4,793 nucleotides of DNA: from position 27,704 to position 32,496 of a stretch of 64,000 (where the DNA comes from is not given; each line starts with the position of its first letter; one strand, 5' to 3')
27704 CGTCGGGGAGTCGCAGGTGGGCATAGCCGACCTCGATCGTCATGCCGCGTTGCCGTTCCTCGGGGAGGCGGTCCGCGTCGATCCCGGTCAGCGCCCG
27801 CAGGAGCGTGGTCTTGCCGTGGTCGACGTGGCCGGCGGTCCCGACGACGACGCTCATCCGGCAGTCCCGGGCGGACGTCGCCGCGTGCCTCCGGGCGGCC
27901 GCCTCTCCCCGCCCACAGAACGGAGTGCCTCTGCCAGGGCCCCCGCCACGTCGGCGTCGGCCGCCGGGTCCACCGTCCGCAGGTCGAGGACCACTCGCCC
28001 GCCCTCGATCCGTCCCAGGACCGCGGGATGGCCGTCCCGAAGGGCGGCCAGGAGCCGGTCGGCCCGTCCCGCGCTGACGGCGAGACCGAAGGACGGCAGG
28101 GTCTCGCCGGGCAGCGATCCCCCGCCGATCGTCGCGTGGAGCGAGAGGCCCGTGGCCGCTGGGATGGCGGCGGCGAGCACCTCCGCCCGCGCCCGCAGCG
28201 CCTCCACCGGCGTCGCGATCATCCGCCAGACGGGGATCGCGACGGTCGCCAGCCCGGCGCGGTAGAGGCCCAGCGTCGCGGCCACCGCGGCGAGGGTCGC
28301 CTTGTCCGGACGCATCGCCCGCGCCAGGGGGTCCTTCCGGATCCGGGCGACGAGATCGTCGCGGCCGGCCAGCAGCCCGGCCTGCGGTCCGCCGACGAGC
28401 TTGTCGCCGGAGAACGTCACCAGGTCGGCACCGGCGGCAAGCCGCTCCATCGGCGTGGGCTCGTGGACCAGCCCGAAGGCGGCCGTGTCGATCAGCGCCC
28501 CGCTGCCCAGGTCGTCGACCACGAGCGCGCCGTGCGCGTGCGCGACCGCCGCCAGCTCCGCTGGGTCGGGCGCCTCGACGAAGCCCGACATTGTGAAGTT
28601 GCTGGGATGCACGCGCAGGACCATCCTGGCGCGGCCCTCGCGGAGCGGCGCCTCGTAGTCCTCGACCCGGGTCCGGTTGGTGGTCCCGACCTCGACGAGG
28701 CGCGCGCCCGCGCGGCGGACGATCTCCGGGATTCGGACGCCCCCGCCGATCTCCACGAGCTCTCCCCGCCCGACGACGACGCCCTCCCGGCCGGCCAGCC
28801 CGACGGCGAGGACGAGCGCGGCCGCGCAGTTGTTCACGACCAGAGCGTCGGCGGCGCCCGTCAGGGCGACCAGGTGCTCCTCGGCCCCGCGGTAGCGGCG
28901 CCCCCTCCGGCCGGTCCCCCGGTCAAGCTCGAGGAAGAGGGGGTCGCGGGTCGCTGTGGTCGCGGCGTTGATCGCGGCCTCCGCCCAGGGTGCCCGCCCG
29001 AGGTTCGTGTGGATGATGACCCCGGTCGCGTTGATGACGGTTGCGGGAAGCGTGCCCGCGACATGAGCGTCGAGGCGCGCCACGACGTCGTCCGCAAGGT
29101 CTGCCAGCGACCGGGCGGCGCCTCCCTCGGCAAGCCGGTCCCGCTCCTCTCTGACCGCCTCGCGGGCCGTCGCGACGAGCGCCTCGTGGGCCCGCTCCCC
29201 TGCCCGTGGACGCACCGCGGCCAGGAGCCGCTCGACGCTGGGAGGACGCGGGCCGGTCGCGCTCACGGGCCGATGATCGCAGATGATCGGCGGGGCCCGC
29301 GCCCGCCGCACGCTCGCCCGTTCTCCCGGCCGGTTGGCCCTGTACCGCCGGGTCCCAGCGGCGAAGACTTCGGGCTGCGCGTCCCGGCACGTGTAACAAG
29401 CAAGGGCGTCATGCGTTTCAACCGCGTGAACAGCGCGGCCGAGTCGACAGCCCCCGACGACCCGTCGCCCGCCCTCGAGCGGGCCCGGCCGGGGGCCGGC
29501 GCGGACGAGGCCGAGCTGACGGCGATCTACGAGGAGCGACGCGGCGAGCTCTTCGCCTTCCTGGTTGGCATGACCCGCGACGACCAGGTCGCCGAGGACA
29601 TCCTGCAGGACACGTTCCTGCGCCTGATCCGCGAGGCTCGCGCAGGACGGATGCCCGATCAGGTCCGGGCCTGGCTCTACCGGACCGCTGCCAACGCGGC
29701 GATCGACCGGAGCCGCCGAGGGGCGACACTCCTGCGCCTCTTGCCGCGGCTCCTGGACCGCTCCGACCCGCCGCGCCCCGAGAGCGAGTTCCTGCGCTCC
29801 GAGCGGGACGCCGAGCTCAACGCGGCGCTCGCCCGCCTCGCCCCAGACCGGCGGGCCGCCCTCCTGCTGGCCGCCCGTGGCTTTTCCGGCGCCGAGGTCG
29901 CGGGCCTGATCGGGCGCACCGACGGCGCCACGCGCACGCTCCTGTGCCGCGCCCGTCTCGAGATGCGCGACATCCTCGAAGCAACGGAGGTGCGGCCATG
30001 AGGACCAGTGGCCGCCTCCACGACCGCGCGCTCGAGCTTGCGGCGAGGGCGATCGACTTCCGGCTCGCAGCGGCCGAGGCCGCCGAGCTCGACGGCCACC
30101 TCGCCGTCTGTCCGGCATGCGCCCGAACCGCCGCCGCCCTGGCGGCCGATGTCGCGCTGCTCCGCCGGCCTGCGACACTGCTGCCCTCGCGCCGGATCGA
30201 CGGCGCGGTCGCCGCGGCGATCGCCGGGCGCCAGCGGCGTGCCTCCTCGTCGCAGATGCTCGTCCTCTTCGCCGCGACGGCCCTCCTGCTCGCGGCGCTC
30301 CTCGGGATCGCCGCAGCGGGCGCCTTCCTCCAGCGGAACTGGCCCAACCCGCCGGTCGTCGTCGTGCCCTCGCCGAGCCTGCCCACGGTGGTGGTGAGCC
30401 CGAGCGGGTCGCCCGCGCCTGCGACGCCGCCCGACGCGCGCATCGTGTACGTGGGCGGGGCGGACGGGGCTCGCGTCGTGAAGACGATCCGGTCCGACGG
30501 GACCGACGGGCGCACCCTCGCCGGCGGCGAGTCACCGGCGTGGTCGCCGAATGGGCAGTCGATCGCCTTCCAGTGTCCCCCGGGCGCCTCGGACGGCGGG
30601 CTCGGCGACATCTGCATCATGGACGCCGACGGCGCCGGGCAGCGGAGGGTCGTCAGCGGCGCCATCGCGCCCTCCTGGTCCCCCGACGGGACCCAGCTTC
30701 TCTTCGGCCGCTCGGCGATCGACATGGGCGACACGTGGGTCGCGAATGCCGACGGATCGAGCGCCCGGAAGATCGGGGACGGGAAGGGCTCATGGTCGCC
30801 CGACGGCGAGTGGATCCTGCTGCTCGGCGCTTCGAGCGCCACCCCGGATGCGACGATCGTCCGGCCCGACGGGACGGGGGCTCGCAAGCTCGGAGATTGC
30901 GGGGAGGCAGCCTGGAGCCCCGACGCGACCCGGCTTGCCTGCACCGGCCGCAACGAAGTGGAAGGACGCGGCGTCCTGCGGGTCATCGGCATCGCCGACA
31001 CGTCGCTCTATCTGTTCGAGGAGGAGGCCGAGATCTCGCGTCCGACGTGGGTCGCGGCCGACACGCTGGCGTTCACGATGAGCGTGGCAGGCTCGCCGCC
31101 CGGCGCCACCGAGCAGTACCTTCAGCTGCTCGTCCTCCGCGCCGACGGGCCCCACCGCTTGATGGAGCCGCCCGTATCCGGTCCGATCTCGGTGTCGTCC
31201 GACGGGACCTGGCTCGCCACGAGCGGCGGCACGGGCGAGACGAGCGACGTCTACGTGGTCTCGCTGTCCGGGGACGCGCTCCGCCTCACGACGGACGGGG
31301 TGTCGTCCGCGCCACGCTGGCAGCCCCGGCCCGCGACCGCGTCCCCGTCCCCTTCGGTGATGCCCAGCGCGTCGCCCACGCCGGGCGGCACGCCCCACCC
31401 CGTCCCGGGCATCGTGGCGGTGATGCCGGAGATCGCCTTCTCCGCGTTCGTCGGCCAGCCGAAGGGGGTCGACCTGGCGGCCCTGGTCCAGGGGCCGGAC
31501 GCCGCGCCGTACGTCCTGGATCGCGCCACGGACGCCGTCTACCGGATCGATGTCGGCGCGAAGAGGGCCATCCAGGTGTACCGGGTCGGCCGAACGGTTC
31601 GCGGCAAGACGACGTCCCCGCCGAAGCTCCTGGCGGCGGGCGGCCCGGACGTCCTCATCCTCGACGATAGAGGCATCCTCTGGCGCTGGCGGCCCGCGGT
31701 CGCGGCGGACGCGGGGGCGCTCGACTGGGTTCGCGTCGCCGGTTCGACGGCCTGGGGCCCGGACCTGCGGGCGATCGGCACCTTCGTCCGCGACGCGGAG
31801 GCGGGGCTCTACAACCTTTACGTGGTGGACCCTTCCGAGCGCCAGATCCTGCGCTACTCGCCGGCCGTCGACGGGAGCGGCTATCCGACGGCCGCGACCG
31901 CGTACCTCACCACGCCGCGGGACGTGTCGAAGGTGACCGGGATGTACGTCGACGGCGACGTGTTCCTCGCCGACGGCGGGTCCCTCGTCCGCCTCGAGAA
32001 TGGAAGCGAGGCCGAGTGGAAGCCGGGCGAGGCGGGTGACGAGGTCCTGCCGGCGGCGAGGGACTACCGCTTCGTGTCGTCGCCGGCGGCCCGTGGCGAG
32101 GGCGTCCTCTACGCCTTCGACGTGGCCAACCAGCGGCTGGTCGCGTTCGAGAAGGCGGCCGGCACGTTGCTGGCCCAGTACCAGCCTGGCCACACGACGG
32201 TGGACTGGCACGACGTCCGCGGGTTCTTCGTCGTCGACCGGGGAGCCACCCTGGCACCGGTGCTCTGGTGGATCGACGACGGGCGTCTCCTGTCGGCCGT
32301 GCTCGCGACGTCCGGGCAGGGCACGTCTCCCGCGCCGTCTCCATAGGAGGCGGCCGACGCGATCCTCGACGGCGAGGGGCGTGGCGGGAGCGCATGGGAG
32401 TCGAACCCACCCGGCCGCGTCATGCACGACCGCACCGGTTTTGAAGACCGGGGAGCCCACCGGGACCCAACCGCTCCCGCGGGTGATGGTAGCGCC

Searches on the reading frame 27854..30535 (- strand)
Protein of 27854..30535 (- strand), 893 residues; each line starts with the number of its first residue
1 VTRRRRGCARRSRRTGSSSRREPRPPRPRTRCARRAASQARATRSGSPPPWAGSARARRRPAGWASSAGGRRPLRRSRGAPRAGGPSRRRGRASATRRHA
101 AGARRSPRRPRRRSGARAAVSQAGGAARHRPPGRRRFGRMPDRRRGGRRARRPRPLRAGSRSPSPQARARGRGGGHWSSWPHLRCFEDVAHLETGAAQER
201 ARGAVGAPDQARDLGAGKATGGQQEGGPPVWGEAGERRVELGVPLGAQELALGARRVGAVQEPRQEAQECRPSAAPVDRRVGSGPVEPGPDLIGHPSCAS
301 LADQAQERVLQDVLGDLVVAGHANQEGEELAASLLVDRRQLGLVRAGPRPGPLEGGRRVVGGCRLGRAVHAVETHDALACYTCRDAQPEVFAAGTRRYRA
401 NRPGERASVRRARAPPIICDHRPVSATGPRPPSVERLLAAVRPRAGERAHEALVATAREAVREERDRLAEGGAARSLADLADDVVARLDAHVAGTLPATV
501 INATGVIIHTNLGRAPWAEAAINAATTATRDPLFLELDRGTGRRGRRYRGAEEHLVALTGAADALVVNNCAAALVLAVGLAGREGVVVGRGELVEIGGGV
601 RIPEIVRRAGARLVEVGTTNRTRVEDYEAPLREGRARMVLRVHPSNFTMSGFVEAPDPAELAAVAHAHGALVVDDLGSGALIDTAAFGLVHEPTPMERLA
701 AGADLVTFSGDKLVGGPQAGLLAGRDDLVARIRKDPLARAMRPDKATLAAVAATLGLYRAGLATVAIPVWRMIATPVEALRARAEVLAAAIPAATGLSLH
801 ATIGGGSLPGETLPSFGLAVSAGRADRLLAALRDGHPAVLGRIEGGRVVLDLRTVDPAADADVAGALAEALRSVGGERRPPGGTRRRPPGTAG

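Call 70: search_protein_families(library=pfam, proteins=[window:27854-30535:-])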
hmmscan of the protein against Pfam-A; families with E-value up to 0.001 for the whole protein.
window:27854-30535:- (893 aa): 1 family
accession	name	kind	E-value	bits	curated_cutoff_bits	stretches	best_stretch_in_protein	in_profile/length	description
PF03841.19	SelA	-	5.6e-112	374.8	22.8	1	500-855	1-366/367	L-seryl-tRNA selenium transferase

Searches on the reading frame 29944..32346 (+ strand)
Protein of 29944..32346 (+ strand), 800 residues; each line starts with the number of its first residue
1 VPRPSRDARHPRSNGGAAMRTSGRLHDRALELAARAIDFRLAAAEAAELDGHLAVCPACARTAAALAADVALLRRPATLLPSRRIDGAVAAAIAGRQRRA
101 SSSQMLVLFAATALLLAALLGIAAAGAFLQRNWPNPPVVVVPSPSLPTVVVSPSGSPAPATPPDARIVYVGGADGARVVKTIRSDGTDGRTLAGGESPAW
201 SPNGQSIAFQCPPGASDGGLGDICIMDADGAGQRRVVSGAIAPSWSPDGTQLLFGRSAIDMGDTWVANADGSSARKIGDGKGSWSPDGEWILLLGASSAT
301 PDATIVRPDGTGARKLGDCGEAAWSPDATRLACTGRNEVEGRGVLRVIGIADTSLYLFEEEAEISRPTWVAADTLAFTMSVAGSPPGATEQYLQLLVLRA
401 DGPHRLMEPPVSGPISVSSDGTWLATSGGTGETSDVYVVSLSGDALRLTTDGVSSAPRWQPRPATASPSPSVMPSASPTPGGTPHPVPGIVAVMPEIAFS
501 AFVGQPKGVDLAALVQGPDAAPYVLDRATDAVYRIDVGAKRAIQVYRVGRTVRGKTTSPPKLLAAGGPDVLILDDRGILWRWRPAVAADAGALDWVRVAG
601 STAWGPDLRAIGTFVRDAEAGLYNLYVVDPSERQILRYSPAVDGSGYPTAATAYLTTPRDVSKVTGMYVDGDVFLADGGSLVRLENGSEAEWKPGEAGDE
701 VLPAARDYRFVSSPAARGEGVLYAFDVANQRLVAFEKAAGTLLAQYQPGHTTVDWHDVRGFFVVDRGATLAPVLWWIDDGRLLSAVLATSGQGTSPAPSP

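Call 70: search_protein_families(library=pfam, proteins=[window:29944-32346:+])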
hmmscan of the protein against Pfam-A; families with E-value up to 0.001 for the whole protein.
window:29944-32346:+ (800 aa): 1 family
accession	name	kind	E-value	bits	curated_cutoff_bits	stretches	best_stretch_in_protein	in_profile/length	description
PF07676.18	PD40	-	1.4e-06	28.5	20.9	0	196-209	12-25/38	WD40-like Beta Propeller Repeat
